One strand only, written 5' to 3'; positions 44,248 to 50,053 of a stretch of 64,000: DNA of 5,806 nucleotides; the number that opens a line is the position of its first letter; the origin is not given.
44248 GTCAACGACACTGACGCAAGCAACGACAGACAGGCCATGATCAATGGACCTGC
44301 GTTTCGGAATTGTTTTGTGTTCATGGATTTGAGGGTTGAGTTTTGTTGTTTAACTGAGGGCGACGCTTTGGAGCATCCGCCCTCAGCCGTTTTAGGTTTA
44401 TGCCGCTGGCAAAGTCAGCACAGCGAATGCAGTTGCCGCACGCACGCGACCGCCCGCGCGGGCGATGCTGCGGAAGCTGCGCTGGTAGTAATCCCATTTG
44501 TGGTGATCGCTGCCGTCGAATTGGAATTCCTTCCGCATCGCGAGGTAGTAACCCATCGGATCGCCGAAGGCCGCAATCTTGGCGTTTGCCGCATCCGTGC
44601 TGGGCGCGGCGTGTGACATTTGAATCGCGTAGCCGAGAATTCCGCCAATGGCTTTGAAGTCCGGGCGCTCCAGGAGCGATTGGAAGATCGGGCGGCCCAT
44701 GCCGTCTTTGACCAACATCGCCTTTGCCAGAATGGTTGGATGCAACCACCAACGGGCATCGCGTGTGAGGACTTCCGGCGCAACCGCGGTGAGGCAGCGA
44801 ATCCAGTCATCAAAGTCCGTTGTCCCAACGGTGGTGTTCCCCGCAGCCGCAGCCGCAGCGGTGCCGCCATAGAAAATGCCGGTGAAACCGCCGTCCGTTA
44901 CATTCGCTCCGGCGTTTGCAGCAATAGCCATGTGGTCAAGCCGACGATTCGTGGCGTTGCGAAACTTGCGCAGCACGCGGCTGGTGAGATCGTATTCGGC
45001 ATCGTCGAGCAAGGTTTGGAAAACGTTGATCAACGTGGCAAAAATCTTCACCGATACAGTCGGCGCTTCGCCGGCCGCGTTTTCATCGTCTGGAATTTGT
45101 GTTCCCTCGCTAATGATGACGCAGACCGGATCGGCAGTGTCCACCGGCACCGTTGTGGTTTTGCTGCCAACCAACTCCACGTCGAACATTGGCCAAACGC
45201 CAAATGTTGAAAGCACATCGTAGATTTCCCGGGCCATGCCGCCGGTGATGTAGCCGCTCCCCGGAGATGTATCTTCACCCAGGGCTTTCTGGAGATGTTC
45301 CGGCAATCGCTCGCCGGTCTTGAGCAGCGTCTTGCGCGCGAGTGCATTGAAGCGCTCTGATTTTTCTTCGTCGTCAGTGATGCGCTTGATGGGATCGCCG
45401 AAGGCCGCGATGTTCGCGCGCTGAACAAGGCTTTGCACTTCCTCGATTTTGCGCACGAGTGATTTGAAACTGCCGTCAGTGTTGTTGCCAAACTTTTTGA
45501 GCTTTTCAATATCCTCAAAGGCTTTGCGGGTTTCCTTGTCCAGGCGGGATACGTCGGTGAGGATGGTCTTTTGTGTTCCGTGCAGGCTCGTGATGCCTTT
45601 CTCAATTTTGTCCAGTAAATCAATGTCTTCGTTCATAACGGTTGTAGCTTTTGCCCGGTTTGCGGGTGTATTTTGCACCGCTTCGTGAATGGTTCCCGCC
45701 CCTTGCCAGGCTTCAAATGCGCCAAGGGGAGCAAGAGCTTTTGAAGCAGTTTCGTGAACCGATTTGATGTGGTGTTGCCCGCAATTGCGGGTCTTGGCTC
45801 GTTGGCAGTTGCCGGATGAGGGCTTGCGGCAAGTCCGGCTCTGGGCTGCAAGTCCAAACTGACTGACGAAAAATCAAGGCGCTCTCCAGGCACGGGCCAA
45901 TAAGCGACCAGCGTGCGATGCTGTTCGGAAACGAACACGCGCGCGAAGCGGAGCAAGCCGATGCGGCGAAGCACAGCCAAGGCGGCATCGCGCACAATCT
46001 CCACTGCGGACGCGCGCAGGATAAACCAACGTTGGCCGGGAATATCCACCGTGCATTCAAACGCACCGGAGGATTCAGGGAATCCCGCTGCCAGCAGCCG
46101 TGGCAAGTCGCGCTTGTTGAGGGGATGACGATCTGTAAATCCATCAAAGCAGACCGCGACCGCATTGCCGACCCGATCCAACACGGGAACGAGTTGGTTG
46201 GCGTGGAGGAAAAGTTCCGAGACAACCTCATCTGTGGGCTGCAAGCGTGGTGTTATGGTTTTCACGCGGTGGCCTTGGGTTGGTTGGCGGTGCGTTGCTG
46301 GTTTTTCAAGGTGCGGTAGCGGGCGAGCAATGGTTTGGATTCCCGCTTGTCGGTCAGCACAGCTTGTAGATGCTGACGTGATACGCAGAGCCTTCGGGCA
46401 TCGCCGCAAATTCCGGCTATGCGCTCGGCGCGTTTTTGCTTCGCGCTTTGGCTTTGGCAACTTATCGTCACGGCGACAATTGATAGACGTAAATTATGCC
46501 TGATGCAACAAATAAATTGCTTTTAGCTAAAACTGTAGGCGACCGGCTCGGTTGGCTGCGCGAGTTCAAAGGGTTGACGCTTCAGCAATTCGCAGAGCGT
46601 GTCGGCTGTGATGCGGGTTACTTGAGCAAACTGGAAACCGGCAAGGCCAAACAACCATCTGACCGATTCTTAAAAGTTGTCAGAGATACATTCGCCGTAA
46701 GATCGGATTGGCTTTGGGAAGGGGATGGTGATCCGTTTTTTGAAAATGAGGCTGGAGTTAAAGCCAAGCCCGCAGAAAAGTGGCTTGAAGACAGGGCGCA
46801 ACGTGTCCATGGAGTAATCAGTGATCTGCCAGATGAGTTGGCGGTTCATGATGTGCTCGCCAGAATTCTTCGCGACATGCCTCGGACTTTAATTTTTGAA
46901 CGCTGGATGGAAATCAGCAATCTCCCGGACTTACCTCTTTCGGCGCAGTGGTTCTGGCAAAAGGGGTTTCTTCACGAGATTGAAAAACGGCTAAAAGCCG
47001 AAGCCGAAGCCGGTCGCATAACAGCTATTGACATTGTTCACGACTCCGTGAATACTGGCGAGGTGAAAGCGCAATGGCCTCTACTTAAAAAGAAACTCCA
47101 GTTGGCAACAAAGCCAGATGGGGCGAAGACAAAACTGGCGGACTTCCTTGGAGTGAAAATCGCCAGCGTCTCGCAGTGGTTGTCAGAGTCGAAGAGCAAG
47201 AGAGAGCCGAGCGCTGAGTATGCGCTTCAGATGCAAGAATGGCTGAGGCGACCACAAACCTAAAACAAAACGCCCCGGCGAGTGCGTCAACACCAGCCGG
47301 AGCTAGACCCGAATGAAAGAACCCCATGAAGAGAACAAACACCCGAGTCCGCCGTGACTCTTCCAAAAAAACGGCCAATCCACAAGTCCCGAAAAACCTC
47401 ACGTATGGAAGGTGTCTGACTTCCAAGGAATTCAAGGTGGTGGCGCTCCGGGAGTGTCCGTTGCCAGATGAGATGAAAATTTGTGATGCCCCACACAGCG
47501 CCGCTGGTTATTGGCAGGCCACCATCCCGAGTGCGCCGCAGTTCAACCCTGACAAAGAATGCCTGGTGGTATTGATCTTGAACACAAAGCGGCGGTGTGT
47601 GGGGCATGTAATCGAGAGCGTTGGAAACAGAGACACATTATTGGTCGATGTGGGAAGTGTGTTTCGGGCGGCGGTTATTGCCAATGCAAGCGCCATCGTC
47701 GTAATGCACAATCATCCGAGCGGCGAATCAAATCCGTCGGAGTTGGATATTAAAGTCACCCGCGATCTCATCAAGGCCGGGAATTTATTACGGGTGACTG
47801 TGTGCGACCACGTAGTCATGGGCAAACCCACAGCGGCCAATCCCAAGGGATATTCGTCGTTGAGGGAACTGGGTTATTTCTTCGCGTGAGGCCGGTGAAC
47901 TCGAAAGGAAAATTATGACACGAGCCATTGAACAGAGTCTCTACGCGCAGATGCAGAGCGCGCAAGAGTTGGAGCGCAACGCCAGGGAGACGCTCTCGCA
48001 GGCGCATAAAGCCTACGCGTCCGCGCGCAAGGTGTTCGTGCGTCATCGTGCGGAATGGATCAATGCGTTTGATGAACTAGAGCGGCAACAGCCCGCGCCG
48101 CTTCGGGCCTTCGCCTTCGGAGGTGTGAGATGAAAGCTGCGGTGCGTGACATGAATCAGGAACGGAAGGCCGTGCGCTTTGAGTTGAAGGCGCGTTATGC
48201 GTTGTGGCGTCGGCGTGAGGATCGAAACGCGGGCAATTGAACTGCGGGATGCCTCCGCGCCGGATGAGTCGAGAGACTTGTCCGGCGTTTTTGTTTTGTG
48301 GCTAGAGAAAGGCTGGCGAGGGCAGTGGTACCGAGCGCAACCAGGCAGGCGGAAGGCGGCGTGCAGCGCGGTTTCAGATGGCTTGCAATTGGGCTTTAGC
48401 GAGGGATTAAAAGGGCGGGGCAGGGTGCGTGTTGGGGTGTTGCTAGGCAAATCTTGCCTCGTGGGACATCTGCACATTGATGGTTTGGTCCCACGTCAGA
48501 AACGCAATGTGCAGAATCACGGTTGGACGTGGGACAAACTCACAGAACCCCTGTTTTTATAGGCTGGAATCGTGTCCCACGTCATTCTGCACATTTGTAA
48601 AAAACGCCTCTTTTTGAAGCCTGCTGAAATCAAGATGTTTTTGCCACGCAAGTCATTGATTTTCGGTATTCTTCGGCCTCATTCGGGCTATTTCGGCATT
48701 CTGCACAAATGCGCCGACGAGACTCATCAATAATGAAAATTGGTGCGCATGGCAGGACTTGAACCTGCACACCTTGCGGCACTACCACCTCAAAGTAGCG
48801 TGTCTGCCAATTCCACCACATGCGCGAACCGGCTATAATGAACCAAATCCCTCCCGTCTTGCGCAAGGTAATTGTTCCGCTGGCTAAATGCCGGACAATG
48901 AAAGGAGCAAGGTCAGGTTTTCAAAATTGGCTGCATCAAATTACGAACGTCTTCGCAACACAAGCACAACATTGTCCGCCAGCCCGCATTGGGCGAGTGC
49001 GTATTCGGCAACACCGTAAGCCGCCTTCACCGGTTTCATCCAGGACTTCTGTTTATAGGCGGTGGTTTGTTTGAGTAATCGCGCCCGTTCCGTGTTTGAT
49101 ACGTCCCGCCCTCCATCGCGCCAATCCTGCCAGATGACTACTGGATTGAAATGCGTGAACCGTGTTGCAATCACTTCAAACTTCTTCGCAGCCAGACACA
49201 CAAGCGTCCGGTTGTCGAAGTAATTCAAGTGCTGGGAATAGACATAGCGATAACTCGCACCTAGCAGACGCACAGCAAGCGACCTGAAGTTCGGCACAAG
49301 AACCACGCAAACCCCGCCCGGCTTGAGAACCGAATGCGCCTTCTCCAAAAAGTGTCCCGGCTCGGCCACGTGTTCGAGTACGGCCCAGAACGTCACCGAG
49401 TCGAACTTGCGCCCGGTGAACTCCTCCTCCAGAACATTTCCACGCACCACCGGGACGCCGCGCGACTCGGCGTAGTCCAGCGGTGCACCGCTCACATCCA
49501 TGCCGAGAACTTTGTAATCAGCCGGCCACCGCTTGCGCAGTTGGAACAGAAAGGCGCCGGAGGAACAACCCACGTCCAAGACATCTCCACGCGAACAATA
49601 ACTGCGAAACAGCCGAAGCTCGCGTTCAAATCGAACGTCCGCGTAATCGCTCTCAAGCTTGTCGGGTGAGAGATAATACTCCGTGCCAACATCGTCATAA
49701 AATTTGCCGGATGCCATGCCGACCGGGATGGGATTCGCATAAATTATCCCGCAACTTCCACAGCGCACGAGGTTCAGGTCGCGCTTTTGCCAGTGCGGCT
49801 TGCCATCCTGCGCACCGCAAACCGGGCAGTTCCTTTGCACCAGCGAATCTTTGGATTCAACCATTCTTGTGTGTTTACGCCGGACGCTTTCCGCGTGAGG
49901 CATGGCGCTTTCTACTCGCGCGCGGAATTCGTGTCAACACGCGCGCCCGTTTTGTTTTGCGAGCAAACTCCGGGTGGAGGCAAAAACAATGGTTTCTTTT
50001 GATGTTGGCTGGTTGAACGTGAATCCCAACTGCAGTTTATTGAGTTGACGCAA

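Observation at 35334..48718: Compact ~13.4-kb Mu-type transposable element with a capsid gene but no packaging, portal or tail machinery (candidate transposable phage satellite or capsid-bearing transposon)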

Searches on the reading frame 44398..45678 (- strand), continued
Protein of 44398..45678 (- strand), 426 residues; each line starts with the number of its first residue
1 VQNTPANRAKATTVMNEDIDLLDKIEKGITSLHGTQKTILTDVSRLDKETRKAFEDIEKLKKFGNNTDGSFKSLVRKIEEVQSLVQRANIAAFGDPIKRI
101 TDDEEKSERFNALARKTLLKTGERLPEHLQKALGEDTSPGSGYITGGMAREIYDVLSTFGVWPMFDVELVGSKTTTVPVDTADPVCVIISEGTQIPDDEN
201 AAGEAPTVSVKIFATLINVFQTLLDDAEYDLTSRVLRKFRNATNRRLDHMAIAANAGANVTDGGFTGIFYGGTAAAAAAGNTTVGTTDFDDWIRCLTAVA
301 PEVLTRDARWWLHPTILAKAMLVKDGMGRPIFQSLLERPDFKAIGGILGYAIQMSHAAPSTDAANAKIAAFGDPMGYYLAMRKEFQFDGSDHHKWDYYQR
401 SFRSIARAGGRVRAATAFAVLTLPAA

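Call 97: search_protein_families(library=pfam, proteins=[L170:11814-13877:+, L170:13907-15034:+, L170:11145-11810:+, L170:15397-16050:+, L170:10058-10672:+, L170:9802-10095:+, L170:16315-16911:+, L170:8691-9389:+], max_evalue=0.01)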
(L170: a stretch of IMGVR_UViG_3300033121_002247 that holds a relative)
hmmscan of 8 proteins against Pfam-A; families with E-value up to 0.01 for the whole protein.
L170:11814-13877:+ (687 aa): 0 families

L170:13907-15034:+ (375 aa): 1 family
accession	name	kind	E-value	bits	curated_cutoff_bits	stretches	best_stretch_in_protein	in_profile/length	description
PF13401.12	AAA_22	-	6.3e-09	36.7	27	1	125-242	11-120/130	AAA domain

L170:11145-11810:+ (221 aa): 1 family
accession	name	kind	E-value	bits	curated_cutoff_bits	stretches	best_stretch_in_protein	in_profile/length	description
PF14559.12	TPR_19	-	0.002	18.8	25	1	166-218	6-53/68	Tetratricopeptide repeat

L170:15397-16050:+ (217 aa): 0 families

L170:10058-10672:+ (204 aa): 0 families

L170:9802-10095:+ (97 aa): 0 families

L170:16315-16911:+ (198 aa): 1 family
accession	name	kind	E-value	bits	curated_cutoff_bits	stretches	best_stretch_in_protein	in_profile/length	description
PF07352.17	Phage_Mu_Gam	-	1.2e-05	25.7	28.3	1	32-176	3-147/149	Bacteriophage Mu Gam like protein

L170:8691-9389:+ (232 aa): 0 families

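Call 100: search_protein_families(library=phrogs, proteins=[L170:11814-13877:+, L170:13907-15034:+, L170:11145-11810:+, L170:15397-16050:+, L170:10058-10672:+, L170:9802-10095:+, L170:16315-16911:+, L170:8691-9389:+], max_evalue=0.01)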
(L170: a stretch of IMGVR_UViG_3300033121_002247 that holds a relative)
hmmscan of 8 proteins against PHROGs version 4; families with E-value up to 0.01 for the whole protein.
L170:11814-13877:+ (687 aa): 0 families

L170:13907-15034:+ (375 aa): 1 family
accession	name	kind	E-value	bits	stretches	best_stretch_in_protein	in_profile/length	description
phrog_296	-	integration and excision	0.0045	16.7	1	128-276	327-454/626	DNA transposition protein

L170:11145-11810:+ (221 aa): 0 families

L170:15397-16050:+ (217 aa): 0 families

L170:10058-10672:+ (204 aa): 0 families

L170:9802-10095:+ (97 aa): 0 families

L170:16315-16911:+ (198 aa): 1 family
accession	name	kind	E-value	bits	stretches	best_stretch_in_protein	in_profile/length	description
phrog_491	-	DNA, RNA and nucleotide metabolism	1.1e-15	58.8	1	28-185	15-174/176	Mu Gam-like end protection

L170:8691-9389:+ (232 aa): 0 families
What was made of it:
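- One of them (L170) also has Mu Gam-like and B-like genes (calls 97, 100).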

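Call 101: search_solved_structures(query=L170:11814-13877:+, max_evalue=5)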
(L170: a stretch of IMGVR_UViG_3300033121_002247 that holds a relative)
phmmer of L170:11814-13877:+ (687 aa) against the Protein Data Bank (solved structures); distinct sequences matched with E-value up to 5: 2.
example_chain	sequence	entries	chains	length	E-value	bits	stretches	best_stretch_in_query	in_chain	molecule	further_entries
4fid_A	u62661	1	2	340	0.18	13.1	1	494-587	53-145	G protein alpha subunit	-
7aih_Bj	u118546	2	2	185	0.27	12.5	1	17-81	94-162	bL31m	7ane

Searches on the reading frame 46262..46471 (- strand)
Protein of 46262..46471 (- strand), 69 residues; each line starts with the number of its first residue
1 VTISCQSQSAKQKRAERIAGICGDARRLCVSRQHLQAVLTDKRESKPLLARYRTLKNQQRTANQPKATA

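Call 5: search_protein_families(library=pfam, proteins=[window:46262-46471:-], max_evalue=0.01)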
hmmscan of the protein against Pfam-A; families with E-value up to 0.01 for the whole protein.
window:46262-46471:- (69 aa): 0 families

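Call 100: search_protein_families(library=phrogs, proteins=[window:46262-46471:-], max_evalue=0.01)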
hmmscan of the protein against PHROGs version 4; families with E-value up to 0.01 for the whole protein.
window:46262-46471:- (69 aa): 0 families
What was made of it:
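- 46262..46471 (-): Small first gene of the long operon (69 aa; family C8), in the Ner/Cro position. No Pfam or PHROG hit (calls 5, 100).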

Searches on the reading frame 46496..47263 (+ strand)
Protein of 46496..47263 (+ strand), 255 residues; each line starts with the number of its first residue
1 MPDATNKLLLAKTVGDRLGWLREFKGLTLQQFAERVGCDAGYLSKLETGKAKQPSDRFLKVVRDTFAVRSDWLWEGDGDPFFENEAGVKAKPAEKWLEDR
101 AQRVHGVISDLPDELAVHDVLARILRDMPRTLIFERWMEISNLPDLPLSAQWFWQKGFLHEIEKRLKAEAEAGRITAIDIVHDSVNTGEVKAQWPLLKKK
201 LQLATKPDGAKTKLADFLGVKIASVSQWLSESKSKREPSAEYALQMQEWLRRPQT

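Call 5: search_protein_families(library=pfam, proteins=[window:46496-47263:+], max_evalue=0.01)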
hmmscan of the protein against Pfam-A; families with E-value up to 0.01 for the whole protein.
window:46496-47263:+ (255 aa): 5 families
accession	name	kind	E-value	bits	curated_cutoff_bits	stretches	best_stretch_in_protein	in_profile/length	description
PF01381.28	HTH_3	-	3.6e-10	40.1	23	1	21-73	4-55/55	Helix-turn-helix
PF13560.12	HTH_31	-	6.2e-10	39.7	27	1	15-59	3-47/64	Helix-turn-helix domain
PF12844.13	HTH_19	-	1.2e-06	28.7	30.2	1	16-73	2-58/64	Helix-turn-helix domain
PF15943.11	YdaS_toxin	-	6.5e-05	23.1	30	1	202-246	2-43/65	Bacterial toxin YdaS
PF13413.12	HTH_25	-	0.0036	17.5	24.6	0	19-52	3-36/62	Helix-turn-helix domain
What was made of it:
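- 46496..47263 (+): XRE-family repressor (255 aa), divergent from the long operon. HTH_3 3.6e-10 and HTH_31 6e-10 (call 5).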

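Call 91: search_protein_families(library=padloc, proteins=[window:46496-47263:+], max_evalue=0.01)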
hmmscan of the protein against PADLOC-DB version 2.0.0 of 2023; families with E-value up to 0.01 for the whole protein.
window:46496-47263:+ (255 aa): 9 families
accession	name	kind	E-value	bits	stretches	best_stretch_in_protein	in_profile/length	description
PDLC02926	HTH_VI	-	1.4e-08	32.9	1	17-73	5-60/92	-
PDLC04142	capH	-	1.4e-06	27.3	1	12-78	5-70/103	capH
PDLC03951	RmrA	-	1.6e-06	25.3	1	15-75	10-69/400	-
PDLC03943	RmrA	-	2e-06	25.1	1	15-73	4-61/370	-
PDLC03947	RmrA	-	5.7e-06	23.4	1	11-65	9-62/383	-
PDLC03954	RmrA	-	6.4e-05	20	1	10-84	7-80/380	-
PDLC03944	RmrA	-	7.1e-05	20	1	14-67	7-59/384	-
PDLC03949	RmrA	-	0.00021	18.3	0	16-79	5-67/363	-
PDLC03953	RmrA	-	0.00076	16.8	1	10-62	2-54/373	-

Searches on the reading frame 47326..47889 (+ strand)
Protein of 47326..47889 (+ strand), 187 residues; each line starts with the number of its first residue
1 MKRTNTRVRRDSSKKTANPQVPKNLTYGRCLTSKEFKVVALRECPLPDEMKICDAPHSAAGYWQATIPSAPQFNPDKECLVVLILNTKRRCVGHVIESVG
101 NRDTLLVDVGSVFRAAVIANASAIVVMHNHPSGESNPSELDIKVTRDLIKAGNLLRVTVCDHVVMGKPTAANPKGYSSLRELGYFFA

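Call 5: search_protein_families(library=pfam, proteins=[window:47326-47889:+], max_evalue=0.01)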
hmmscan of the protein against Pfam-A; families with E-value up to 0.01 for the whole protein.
window:47326-47889:+ (187 aa): 2 families
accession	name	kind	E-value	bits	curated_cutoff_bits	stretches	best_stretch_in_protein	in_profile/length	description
PF04002.20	RadC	-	2e-27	96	22.1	1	76-182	19-119/121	RadC-like JAB domain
PF14464.11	Prok-JAB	-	0.0044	17.3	25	1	77-149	18-94/114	Prokaryotic homologs of the JAB domain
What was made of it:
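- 47326..47889 (+): RadC-like JAB-domain protein. PF04002 2e-27 (call 5).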

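Call 91: search_protein_families(library=padloc, proteins=[window:47326-47889:+], max_evalue=0.01)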
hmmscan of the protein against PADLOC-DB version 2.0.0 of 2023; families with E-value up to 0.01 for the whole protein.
window:47326-47889:+ (187 aa): 0 families

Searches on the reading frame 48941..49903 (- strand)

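Call 5: search_protein_families(library=pfam, proteins=[window:48941-49903:-], max_evalue=0.01)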
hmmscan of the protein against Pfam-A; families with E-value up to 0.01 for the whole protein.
window:48941-49903:- (320 aa): 8 families
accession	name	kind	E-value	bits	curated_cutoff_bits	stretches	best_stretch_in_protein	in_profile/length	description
PF13489.12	Methyltransf_23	-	4.3e-19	69.3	27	1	104-235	22-151/164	Methyltransferase domain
PF13649.12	Methyltransf_25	-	4.5e-15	56.6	27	1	108-197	1-97/97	Methyltransferase domain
PF08241.18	Methyltransf_11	-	4.7e-15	56.4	21.2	1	109-201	1-95/95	Methyltransferase domain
PF13847.12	Methyltransf_31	-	1.3e-13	51.3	27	1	107-205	6-113/145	Methyltransferase domain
PF08242.18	Methyltransf_12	-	7e-13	49.6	30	1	109-199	1-98/98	Methyltransferase domain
PF07021.18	MetW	-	2e-07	31.3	21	1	107-213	16-119/193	Methionine biosynthesis protein MetW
PF01209.24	Ubie_methyltran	-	3.5e-06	27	20.1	1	107-219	50-167/233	ubiE/COQ5 methyltransferase family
PF01728.25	FtsJ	-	0.0003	21.2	24.1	1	104-164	21-82/181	FtsJ-like methyltransferase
